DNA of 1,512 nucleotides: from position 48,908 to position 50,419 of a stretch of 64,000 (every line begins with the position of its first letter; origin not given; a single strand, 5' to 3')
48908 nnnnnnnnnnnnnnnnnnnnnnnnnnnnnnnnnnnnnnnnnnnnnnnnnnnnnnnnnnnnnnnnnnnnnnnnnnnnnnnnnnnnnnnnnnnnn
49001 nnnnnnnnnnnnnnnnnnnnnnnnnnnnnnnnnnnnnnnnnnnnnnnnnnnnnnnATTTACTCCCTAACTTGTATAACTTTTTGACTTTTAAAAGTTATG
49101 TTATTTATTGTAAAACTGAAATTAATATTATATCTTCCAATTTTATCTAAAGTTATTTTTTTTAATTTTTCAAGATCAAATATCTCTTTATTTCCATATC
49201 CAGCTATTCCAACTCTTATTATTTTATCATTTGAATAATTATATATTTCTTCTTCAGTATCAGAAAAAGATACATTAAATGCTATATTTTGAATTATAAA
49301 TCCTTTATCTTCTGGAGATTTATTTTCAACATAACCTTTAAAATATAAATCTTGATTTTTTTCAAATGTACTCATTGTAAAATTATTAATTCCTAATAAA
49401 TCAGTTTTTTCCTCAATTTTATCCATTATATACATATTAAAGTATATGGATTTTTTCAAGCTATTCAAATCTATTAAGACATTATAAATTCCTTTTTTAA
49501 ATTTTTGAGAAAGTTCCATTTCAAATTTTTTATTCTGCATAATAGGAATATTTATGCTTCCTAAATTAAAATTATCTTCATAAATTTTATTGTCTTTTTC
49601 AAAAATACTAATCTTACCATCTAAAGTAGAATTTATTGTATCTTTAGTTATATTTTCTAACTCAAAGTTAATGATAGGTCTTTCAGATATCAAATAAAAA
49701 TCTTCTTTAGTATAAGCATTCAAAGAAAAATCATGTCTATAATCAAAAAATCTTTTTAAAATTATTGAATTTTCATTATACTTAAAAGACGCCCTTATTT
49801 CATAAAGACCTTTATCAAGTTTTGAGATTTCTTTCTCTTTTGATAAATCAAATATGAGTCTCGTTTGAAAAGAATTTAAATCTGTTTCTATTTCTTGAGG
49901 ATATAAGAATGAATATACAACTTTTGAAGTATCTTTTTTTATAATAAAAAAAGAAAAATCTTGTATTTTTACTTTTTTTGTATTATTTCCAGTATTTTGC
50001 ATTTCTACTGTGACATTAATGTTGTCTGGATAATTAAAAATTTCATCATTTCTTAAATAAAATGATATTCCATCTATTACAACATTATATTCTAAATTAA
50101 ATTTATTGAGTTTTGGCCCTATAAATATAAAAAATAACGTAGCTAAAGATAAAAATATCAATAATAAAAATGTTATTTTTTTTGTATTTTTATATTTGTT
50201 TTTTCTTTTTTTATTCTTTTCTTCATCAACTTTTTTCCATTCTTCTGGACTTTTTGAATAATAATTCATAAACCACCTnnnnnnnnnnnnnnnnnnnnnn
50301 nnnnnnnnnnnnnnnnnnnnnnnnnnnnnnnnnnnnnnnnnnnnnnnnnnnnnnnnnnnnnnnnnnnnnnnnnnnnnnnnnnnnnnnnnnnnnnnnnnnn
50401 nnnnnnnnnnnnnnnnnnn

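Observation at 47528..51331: Minimal PilT/GspE-family ATPase directly downstream of ftsA-ftsZ, followed by three uncharacterised proteins and a Cys-rich mini-protein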

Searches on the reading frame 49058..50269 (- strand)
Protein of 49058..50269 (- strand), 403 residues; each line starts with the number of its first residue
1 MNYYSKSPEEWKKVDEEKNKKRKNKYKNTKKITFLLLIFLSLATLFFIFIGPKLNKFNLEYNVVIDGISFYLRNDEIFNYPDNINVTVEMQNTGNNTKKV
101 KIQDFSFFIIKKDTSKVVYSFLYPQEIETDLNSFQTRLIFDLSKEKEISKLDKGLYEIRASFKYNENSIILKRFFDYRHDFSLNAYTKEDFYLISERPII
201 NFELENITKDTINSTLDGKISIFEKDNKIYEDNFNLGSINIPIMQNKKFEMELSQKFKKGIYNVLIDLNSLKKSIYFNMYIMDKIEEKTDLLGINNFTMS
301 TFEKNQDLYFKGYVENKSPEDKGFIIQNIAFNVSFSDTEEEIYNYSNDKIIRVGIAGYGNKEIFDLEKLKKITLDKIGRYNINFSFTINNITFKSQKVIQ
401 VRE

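Call 3: search_protein_families(library=pfam, proteins=[window:49058-50269:-], max_evalue=1)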
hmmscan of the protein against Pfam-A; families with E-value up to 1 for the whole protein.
window:49058-50269:- (403 aa): 2 families
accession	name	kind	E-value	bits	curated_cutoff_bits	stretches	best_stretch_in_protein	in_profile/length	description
PF02876.24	Stap_Strp_tox_C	-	0.0096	16.6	27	1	224-272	42-90/96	Staphylococcal/Streptococcal toxin, beta-grasp domain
PF16248.10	DUF4905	-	0.0099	16.2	29.6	1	299-329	47-76/83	Domain of unknown function (DUF4905)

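Call 4: search_protein_families(library=ncbifam, proteins=[window:49058-50269:-], max_evalue=1)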
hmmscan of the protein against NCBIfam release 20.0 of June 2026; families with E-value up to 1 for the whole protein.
window:49058-50269:- (403 aa): 0 families

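Call 12: find_homologous_proteins(query=window:49058-50269:-)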
Query window:49058-50269:- (403 aa): 2 proteins with E <= 0.001 among 8000 candidates.
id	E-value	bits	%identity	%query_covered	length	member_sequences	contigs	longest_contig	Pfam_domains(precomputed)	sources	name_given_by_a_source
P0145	1.9e-252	855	100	100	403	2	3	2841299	-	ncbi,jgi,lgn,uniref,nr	ncbi:hypothetical protein OF820_00870 [Oceanotoga sp. DSM 15011]|jgi:hypothetical protein|uniref:hyp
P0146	3.9e-93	331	42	100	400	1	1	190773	-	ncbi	ncbi:MAG: hypothetical protein ACQESN_00185 [Thermotogota bacterium]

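Call 30: predict_structure(alignment_id=A3)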
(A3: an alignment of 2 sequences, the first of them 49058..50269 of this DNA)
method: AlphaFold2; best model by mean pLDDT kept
length: 403 residues; sequences in the alignment: 2
mean_pLDDT: 65.4   pTM: 0.35
mean pLDDT of the five models: 65.4, 64.9, 63.3, 62.7, 59.6
residues with pLDDT >= 90: 2; 70-90: 195; 50-70: 138; < 50: 68
segments of 3 or more residues with pLDDT < 50: 1-4, 49-62, 75-82, 178-196, 280-301
pLDDT, mean of each block of 10 residues (from residue 1): 56 73 72 83 61 33 60 51 66 75 88 84 84 75 64 74 79 55 25 43 63 82 79 84 67 63 70 57 33 34 62 56 72 79 78 62 58 77 71 66 70
secondary structure, 60 per line:
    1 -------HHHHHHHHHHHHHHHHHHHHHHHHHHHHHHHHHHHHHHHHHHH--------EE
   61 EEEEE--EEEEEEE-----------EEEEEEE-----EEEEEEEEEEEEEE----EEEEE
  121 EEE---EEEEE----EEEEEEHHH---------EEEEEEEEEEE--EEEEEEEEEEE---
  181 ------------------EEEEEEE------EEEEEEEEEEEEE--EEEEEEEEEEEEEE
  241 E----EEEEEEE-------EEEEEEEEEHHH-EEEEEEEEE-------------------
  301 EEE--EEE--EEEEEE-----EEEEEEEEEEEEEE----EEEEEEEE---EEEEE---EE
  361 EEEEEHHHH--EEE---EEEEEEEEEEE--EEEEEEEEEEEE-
elements in order: H8-50 E59-65 E68-74 E86-92 E98-111 E116-123 E127-131 E136-141 E154-164 E167-177 E199-205 E212-224 E227-241 E246-252 E260-268 E273-281 E301-303 E306-308 E311-316 E322-335 E340-347 E351-355 E359-365 H366-369 E372-374 E378-388 E391-402

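Call 67: fold_search(model_id=the predicted structure, library=pdb)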
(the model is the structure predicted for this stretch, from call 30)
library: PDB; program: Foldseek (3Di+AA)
matches with E <= 10: 1552; with E <= 0.001: 200
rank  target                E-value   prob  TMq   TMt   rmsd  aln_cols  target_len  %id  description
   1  7sqc_F1               1.8e-07  1.00  0.15  0.13  31.7       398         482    9  Ciliary C1 central pair apparatus isolated from Chlamydomonas reinhardtii (released 2022-04-13)
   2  7sqc_F0               4.1e-07  1.00  0.15  0.19  29.5       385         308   10  Ciliary C1 central pair apparatus isolated from Chlamydomonas reinhardtii (released 2022-04-13)
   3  1l9n_A                6.2e-07  1.00  0.19  0.12  19.7       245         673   10  Three-dimensional structure of the human transglutaminase 3 enzyme: binding of calcium ions change structure for activ (released 2002-05-29)
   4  2xwx_A                8.7e-07  1.00  0.19  0.20  20.8       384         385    8  Vibrio cholerae colonization factor GbpA crystal structure (released 2011-11-16)
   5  1nug_B                1.1e-06  1.00  0.21  0.13  19.0       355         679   11  Role of Calcium Ions in the Activation and Activity of the Transglutaminase 3 Enzyme (2 calciums, 1 Mg, inactive form) (released 2003-04-22)
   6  1l9m_A                1.4e-06  1.00  0.18  0.11  17.8       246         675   10  Three-dimensional structure of the human transglutaminase 3 enzyme: binding of calcium ions change structure for activ (released 2002-05-29)
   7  8oxv_A                2.0e-06  1.00  0.21  0.13  17.7       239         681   12  Transglutaminase 3 zymogen in complex with DH patient-derived Fab DH63-B02 (released 2023-10-18)
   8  8oxy_A                2.0e-06  1.00  0.18  0.11  18.2       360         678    9  Transglutaminase 3 without calcium in complex with DH patient-derived Fab DH63-B02 (released 2023-10-18)
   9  9fx3_A                2.0e-06  1.00  0.18  0.08  22.1       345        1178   10  Structure of active human CD109 (released 2025-03-19)
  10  8s3o_A                2.1e-06  1.00  0.16  0.07  23.6       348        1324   14  Structure of native human CD109 (released 2025-03-05)
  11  8oxw_A                2.3e-06  1.00  0.17  0.11  17.3       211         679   13  Transglutaminase 3 in complex with DH patient-derived Fab DH63-B02 (released 2023-10-18)
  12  1l9m_B                2.7e-06  1.00  0.21  0.13  17.9       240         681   12  Three-dimensional structure of the human transglutaminase 3 enzyme: binding of calcium ions change structure for activ (released 2002-05-29)
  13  6a8p_B                3.0e-06  1.00  0.22  0.14  17.1       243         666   12  Transglutaminase 2 mutant G224V in complex with GTP (released 2018-09-26)
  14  4kkq_A                3.0e-06  1.00  0.22  0.35   9.4       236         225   14  Crystal structure of Vibrio cholerae RbmA (crystal form 1) (released 2013-05-22)
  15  6a8p_A                3.8e-06  1.00  0.22  0.14  17.2       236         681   10  Transglutaminase 2 mutant G224V in complex with GTP (released 2018-09-26)
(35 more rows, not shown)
